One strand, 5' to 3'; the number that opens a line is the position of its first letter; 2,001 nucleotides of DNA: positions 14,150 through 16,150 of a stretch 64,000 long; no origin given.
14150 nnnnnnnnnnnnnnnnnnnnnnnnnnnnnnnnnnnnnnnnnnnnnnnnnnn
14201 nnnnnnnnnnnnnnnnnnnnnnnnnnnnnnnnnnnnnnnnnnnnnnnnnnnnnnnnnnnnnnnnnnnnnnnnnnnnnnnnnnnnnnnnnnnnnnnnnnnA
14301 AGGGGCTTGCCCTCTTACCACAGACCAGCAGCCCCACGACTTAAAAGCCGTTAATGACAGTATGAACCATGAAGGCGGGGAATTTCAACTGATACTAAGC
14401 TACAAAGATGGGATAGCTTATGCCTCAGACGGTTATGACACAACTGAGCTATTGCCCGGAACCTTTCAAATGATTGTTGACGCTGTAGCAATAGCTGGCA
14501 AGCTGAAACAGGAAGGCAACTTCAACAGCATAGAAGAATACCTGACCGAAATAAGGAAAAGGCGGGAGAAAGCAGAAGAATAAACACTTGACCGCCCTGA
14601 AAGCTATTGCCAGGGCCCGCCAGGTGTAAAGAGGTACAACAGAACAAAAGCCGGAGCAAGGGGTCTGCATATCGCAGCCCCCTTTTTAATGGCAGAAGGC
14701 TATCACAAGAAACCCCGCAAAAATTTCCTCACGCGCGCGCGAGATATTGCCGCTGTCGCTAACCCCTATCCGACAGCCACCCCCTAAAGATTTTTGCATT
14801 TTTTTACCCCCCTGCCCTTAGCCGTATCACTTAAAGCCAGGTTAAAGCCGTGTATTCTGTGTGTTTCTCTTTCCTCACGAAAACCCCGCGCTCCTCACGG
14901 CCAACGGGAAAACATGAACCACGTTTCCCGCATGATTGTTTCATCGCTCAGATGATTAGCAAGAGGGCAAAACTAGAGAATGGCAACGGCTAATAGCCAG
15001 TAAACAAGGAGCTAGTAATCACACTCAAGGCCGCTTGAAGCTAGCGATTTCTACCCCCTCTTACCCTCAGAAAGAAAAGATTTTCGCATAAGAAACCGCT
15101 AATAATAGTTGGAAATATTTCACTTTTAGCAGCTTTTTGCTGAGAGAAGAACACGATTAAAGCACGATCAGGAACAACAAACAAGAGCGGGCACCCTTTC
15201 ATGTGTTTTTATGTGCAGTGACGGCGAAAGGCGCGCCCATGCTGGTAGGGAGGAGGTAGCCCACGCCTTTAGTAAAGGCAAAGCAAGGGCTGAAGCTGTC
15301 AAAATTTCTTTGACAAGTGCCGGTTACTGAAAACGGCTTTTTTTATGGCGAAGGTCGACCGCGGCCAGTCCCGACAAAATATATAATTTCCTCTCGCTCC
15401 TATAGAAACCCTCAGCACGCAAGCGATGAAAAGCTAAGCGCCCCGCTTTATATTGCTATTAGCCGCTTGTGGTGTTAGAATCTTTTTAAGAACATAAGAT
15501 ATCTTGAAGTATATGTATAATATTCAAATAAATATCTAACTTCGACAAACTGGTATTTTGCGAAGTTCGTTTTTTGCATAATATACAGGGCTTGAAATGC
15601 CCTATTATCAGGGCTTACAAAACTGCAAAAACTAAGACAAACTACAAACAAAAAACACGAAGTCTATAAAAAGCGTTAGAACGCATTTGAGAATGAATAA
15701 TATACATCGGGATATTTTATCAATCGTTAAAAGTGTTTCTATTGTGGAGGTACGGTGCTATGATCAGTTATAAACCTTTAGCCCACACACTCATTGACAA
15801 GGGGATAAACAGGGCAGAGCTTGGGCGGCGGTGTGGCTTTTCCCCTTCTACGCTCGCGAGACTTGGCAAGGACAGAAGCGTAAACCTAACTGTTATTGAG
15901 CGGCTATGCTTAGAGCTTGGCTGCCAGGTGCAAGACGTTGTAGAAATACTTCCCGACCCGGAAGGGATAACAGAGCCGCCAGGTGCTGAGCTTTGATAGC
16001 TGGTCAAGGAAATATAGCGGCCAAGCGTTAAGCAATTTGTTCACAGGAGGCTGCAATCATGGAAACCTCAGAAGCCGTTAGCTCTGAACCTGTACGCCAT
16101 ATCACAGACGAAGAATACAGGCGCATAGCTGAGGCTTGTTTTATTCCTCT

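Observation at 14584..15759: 1.2-kb ORF-free tract in the island with three terminator-like hairpins: candidate non-coding RNA(s) or packaging/decay region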

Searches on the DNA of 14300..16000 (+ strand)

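Call 4: search_rna_families(source=window, start=14300, end=16000, threshold=evalue, max_evalue=10, show_alignments=3)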
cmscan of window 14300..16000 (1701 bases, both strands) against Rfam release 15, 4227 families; matches with E-value up to 10: 5.
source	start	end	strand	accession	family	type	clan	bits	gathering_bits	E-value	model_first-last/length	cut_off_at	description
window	15445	15581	+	RF01606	plasmodium_snoR31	Gene; snRNA; snoRNA; HACA-box;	-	21.5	60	6.3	1-145/145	no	small nucleolar RNA snoR31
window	15794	15852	+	RF02520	mir-965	Gene; miRNA;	-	16.5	43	5.7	1-76/76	no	mir-965 microRNA precursor family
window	14986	15027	-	RF01708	L17DE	Cis-reg;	-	16.1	37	9.5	1-78/78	no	L17 ribosomal protein downstream element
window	14891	15031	+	RF02161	PART1_3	Gene; lncRNA;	-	12.5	40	9.5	1-131/131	no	Prostate androgen-regulated transcript 1 conserved region 3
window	15904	15987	+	RF02166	PVT1_3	Gene; lncRNA;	-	10.5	45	9.9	1-95/95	no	Pvt1 oncogene conserved region 3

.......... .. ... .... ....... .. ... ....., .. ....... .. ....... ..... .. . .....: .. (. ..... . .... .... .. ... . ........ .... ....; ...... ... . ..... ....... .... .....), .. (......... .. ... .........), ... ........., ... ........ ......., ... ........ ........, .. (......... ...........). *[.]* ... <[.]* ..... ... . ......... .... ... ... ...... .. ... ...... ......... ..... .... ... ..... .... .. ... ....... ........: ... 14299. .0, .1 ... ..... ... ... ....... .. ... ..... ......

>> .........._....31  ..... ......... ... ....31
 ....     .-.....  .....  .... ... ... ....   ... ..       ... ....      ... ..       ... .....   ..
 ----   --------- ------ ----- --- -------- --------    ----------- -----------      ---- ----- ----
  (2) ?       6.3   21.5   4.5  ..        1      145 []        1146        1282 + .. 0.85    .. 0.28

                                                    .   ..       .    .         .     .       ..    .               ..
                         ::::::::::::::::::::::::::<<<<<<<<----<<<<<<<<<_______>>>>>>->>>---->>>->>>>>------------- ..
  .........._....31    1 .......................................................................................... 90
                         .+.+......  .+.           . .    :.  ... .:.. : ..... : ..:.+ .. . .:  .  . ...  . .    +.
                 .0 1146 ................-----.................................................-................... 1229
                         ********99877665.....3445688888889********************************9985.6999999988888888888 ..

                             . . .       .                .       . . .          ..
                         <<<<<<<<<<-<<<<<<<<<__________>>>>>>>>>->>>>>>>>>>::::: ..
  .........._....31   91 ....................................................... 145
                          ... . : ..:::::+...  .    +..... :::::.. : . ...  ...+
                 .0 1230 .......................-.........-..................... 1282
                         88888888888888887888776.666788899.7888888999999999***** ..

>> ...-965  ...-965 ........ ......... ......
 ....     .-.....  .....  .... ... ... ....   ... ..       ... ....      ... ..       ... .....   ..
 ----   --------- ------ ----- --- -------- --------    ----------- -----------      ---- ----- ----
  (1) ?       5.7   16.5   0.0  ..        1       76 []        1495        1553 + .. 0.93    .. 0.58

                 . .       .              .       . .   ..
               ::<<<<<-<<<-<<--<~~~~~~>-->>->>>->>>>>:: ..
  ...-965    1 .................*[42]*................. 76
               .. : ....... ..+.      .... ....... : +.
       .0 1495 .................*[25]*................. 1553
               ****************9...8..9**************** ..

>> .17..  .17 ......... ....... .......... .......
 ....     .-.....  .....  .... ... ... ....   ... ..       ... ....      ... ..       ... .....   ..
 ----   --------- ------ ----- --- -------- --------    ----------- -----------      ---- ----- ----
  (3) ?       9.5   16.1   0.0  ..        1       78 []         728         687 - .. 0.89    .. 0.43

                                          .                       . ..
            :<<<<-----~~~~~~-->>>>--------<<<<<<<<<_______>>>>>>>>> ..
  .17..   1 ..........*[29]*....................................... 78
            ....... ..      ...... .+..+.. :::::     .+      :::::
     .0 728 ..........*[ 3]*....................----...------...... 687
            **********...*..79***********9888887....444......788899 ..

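Call 9: search_dna_similar(query=window:14584-15759:+, collection=phages, mode=distant)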
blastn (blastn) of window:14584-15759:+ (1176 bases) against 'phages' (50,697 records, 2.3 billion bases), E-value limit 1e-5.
No match.

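Call 11: search_dna_similar(query=window:14584-15759:+, collection=plasmids, mode=distant)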
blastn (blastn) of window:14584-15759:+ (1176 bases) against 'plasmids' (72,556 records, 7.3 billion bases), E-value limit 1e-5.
No match.
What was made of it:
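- Tried and rejected: Similarity searches. blastn against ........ phages and PLSDB plasmids gave no match (calls 9, 11).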
